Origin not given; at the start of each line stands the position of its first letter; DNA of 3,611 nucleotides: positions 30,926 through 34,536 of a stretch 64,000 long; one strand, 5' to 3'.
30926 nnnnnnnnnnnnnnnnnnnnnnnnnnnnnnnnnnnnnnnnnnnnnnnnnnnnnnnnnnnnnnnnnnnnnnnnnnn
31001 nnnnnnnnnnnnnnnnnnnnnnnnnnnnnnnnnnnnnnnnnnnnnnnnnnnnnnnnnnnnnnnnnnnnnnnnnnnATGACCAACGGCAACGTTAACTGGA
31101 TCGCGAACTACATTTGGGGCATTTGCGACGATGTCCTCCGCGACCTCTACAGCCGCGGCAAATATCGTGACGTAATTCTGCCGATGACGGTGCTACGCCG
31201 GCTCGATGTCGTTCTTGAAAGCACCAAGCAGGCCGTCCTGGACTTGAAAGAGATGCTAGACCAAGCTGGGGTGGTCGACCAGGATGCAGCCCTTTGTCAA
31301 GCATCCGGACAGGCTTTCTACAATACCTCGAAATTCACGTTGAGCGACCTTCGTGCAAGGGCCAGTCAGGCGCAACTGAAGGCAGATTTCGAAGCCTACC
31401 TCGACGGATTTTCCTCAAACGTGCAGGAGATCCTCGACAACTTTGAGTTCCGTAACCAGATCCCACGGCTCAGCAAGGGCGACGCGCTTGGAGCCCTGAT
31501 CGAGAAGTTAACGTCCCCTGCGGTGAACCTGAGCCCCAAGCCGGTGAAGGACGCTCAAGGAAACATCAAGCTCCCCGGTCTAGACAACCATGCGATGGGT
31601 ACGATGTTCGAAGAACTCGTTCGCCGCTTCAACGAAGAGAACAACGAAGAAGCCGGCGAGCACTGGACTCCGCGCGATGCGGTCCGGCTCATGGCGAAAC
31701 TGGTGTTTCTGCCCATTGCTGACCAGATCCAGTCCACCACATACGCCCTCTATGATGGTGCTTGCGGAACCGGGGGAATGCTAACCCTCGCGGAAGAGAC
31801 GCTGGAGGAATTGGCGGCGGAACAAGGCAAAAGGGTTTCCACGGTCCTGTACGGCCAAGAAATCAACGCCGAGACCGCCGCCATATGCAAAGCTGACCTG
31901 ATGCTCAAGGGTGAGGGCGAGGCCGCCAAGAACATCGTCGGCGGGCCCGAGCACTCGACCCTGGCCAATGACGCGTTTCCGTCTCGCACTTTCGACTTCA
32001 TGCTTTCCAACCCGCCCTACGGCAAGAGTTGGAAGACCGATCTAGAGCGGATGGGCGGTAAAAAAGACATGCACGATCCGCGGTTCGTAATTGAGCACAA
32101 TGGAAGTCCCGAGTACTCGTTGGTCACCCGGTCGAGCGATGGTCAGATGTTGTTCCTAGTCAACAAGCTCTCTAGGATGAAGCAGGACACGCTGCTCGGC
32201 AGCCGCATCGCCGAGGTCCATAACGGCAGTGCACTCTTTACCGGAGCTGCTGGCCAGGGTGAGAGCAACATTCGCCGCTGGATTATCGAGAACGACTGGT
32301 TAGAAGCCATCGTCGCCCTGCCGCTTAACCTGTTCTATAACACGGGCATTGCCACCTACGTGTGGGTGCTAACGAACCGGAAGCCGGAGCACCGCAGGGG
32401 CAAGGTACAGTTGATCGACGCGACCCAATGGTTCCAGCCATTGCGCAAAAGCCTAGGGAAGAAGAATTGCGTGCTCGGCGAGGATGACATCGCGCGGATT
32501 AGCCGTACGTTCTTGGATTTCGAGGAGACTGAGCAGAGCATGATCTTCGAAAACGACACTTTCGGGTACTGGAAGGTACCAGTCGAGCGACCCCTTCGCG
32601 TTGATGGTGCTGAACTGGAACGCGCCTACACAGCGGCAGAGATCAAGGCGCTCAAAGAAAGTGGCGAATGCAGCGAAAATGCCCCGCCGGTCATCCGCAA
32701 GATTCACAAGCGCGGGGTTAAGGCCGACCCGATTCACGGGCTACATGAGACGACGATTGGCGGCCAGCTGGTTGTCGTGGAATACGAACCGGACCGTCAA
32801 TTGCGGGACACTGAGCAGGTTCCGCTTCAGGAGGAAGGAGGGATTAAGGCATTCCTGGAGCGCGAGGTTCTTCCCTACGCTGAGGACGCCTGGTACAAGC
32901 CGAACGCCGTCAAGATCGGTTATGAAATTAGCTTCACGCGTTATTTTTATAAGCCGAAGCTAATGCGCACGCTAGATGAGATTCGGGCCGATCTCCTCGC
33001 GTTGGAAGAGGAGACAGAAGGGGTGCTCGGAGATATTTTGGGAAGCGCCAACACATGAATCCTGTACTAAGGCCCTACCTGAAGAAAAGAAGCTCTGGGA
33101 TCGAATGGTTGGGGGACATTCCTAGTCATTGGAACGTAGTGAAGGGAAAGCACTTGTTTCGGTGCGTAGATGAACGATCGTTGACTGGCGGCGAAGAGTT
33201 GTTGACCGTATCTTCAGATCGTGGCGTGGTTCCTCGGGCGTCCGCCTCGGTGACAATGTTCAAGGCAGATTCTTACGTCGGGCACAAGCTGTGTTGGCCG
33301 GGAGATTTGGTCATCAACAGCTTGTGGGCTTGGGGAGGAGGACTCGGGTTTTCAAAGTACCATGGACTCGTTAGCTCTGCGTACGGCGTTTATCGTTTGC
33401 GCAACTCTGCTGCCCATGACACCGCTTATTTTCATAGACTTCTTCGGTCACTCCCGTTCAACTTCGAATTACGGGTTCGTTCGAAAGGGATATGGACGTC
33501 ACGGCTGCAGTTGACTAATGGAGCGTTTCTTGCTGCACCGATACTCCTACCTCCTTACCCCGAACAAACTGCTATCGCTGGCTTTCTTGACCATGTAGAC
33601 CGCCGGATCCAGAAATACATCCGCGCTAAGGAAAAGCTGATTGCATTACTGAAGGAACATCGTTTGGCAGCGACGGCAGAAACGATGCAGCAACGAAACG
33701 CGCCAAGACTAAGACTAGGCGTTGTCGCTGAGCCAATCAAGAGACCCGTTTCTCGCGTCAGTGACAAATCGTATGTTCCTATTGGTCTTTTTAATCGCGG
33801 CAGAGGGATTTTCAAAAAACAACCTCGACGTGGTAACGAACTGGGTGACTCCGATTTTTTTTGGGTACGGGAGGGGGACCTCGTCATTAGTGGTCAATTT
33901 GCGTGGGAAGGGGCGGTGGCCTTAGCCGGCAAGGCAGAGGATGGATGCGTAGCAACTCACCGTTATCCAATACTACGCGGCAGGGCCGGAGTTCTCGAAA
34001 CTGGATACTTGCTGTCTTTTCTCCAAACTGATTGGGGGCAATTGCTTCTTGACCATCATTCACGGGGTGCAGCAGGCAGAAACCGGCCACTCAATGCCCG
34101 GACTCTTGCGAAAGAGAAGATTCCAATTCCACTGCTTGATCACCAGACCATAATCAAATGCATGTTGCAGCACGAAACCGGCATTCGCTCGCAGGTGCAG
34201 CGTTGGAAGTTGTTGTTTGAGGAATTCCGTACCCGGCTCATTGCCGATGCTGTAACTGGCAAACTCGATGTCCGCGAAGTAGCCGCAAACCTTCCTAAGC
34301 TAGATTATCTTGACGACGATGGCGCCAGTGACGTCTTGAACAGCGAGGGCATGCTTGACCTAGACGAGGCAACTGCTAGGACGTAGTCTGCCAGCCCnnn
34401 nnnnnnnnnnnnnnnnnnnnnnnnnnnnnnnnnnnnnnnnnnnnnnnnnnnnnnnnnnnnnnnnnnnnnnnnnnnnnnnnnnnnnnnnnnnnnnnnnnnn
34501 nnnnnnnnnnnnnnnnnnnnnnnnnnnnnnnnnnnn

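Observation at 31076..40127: Type I R-M and an ABC-three-component-like module joined in one six-gene overlapping cluster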

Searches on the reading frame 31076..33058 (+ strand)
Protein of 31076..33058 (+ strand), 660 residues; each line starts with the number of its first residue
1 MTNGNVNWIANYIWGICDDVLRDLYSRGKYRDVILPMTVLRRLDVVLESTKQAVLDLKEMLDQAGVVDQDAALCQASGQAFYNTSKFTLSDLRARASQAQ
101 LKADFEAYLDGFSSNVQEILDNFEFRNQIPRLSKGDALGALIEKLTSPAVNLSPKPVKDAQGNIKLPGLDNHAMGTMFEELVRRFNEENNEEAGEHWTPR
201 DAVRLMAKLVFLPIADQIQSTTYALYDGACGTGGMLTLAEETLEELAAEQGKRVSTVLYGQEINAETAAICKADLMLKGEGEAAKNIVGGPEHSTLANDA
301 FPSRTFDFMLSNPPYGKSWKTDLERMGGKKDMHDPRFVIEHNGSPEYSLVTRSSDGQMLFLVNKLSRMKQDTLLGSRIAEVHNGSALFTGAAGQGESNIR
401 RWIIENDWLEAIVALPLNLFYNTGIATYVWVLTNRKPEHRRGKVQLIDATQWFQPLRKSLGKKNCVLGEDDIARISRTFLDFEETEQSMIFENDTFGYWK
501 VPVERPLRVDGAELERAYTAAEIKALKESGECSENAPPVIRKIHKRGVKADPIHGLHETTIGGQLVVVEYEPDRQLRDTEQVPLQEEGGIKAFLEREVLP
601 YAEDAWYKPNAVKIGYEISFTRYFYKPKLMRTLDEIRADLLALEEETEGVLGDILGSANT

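Call 5: search_protein_families(library=pfam, proteins=[window:31076-33058:+], max_evalue=0.01)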
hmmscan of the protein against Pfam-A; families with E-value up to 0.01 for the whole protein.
window:31076-33058:+ (660 aa): 2 families
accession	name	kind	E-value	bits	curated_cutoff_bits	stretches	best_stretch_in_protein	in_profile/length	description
PF02384.22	N6_Mtase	-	1.1e-49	169.8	20.4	1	171-486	3-279/311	N-6 DNA Methylase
PF12161.14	HsdM_N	-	7.8e-23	82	24.5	1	9-145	1-135/135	HsdM N-terminal domain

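Call 6: search_protein_families(library=padloc, proteins=[window:31076-33058:+], max_evalue=0.01)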
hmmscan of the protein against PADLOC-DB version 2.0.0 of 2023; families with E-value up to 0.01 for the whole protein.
window:31076-33058:+ (660 aa): 27 families (the best 25 are shown)
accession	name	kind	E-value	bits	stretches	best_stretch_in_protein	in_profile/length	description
PDLC03029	MTase_I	-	6.9e-233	772.9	2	2-515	2-484/661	Type I methyltransferase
PDLC03022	MTase_I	-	7.6e-38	128.4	1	171-486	163-450/857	Type I methyltransferase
PDLC03031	MTase_I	-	2.6e-36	123.2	1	19-490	17-465/834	Type I methyltransferase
PDLC03027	MTase_I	-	1.8e-32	110.7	1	170-486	134-413/810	Type I methyltransferase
PDLC03026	MTase_I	-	5.2e-25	86.5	1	170-479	119-397/487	Type I methyltransferase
PDLC03038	MTase_I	-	1.5e-24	84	1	162-451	139-397/896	Type I methyltransferase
PDLC03035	MTase_I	-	1.8e-23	81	1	163-458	144-411/653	Type I methyltransferase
PDLC03021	MTase_I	-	1.4e-22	78.2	1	170-504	142-437/491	Type I methyltransferase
PDLC03019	MTase_I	-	2.2e-22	77.2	1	173-485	149-425/932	Type I methyltransferase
PDLC03032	MTase_I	-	5.5e-21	72.3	1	171-476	137-405/1001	Type I methyltransferase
PDLC03033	MTase_I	-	3e-20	70.7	1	175-486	183-468/541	Type I methyltransferase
PDLC03039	MTase_I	-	5.2e-20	69.1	1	10-482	8-421/708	Type I methyltransferase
PDLC03028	MTase_I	-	1.6e-19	67.5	1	12-483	732-1163/1236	Type I methyltransferase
PDLC03240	MTase_II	-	1.6e-17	61.5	1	171-488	161-437/511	Type II methyltransferase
PDLC03025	MTase_I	-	5.1e-13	46.6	1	170-317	140-280/569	Type I methyltransferase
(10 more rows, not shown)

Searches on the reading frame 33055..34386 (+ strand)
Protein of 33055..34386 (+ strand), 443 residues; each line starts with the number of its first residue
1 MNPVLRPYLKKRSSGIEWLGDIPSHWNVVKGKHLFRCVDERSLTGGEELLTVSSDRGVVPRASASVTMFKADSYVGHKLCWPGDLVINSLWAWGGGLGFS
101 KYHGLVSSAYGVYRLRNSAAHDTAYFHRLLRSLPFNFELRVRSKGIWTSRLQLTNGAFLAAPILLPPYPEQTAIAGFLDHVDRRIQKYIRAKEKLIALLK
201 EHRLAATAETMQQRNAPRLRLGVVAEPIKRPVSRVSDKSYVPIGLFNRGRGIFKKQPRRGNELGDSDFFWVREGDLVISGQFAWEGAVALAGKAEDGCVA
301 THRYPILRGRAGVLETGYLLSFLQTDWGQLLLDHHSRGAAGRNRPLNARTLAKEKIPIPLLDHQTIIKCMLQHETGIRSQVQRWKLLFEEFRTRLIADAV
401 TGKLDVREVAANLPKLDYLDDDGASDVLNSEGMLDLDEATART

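Call 5: search_protein_families(library=pfam, proteins=[window:33055-34386:+], max_evalue=0.01)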
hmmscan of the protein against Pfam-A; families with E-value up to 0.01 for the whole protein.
window:33055-34386:+ (443 aa): 1 family
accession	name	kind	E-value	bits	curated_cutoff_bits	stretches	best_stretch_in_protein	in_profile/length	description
PF01420.25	Methylase_S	-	4.3e-06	27.5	22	0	142-188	113-161/168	Type I restriction modification DNA specificity domain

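Call 6: search_protein_families(library=padloc, proteins=[window:33055-34386:+], max_evalue=0.01)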
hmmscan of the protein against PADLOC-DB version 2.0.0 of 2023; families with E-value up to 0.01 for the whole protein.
window:33055-34386:+ (443 aa): 70 families (the best 25 are shown)
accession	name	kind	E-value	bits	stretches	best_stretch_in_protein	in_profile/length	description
PDLC03142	Specificity_I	-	1.7e-56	190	2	160-411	190-467/483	Type I specificity subunit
PDLC03105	Specificity_I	-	4.9e-53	179.2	2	7-205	6-207/448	Type I specificity subunit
PDLC03072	Specificity_I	-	6.6e-45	152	2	7-206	5-207/448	Type I specificity subunit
PDLC03191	Specificity_I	-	1.4e-44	151.1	2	5-203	220-418/436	Type I specificity subunit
PDLC03090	Specificity_I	-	1.1e-39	135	2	6-209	2-210/434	Type I specificity subunit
PDLC03174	Specificity_I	-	3.3e-32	109.9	2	10-203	228-423/468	Type I specificity subunit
PDLC03128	Specificity_I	-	6.8e-30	102.1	2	218-373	5-160/392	Type I specificity subunit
PDLC03141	Specificity_I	-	1e-29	101.9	1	104-368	85-346/382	Type I specificity subunit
PDLC03102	Specificity_I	-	3e-26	90.4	1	231-371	29-169/376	Type I specificity subunit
PDLC03073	Specificity_I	-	7.3e-26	89.3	3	119-211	123-213/437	Type I specificity subunit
PDLC03145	Specificity_I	-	6.8e-23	79.1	1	8-421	7-431/454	Type I specificity subunit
PDLC03087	Specificity_I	-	2e-21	74.4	2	19-195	217-398/418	Type I specificity subunit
PDLC03178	Specificity_I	-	6.7e-18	63.3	1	15-195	216-398/411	Type I specificity subunit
PDLC03083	Specificity_I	-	7.2e-18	62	2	162-211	448-497/717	Type I specificity subunit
PDLC03162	Specificity_I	-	1.5e-17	61.5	2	81-213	73-199/431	Type I specificity subunit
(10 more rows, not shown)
